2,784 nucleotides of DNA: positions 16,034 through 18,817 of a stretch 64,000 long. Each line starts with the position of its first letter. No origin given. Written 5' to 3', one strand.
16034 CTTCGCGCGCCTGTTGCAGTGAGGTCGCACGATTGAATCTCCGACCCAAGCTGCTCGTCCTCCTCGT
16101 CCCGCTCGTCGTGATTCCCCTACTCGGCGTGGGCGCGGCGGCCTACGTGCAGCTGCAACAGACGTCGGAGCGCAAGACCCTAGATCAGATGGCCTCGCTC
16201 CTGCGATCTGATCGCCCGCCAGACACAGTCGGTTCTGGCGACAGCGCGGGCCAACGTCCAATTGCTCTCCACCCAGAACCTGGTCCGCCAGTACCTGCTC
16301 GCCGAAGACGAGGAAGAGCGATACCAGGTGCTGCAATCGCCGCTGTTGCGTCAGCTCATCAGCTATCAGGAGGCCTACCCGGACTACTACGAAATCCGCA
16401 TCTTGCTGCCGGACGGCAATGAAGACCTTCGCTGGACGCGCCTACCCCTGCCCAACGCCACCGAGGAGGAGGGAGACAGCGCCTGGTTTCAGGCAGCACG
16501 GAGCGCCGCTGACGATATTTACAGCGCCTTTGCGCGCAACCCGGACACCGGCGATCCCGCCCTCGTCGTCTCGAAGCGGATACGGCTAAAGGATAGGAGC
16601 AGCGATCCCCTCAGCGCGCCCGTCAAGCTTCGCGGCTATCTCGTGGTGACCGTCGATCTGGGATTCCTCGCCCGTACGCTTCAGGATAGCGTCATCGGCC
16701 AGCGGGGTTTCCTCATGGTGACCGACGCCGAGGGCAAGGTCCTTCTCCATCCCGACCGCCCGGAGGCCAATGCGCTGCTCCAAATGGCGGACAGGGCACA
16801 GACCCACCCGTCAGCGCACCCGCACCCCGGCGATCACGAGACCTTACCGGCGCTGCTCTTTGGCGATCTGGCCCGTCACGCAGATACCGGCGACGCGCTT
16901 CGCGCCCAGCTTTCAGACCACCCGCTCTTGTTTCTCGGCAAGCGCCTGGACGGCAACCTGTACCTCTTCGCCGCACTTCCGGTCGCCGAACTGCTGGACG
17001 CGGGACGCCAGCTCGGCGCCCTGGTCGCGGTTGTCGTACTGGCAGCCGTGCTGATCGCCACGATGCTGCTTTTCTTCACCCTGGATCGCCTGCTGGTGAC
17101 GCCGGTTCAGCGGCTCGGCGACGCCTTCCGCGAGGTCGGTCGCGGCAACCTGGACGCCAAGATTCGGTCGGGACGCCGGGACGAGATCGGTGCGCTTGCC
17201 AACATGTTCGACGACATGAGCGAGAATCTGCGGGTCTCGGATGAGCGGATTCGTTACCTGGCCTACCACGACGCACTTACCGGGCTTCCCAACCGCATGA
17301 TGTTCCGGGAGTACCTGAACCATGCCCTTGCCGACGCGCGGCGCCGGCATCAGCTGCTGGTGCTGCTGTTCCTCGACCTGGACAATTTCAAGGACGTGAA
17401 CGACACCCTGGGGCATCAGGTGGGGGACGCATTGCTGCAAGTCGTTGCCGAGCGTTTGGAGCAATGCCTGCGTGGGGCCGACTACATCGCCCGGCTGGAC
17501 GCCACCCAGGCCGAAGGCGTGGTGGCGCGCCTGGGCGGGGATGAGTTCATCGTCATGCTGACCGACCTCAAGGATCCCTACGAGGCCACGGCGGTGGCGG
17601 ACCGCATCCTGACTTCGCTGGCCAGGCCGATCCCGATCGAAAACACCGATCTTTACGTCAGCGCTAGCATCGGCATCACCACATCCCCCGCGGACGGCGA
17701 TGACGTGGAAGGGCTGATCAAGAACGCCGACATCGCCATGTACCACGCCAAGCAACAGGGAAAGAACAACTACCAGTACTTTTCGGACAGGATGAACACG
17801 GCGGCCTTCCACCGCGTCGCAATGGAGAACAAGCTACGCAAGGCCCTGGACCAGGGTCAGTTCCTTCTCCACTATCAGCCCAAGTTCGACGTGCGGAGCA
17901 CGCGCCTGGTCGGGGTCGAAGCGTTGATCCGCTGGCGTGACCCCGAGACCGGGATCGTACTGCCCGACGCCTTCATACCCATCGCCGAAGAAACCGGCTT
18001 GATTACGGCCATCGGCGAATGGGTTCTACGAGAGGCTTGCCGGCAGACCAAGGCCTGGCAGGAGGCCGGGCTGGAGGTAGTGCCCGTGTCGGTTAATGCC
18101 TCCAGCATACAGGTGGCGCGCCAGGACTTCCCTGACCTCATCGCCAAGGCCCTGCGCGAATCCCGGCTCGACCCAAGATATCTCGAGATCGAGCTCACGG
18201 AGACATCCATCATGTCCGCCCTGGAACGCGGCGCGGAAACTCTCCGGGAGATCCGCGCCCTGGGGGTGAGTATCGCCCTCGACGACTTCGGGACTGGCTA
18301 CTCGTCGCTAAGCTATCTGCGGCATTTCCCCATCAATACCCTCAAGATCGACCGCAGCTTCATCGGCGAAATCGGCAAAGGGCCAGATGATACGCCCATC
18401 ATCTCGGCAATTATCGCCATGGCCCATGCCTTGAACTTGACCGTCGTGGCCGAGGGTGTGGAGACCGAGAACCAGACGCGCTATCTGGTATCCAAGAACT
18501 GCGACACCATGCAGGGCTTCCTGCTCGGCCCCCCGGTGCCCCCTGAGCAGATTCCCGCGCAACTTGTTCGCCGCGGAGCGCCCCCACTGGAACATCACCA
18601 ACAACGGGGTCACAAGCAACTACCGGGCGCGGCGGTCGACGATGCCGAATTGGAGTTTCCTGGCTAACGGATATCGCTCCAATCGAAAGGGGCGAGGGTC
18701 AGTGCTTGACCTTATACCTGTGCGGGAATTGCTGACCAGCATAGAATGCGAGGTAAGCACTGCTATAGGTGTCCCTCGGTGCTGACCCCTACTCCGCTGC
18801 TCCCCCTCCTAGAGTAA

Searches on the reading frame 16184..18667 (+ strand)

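Call 50: search_protein_families(library=pfam, proteins=[window:16184-18667:+], max_evalue=0.0001)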
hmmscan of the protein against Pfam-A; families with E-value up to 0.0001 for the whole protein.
window:16184-18667:+ (827 aa): 4 families
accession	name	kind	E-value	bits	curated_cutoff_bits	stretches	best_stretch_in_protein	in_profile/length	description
PF00563.25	EAL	-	1.6e-73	247.4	31.3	1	549-784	2-236/236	EAL domain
PF00990.26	GGDEF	-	4e-52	176.7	23.8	2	360-439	1-80/161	Diguanylate cyclase, GGDEF domain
PF02743.24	dCache_1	-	3.1e-16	60.1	45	1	9-206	17-207/240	Cache domain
PF00672.30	HAMP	-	1.1e-10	42.1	25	1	302-350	4-52/53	HAMP domain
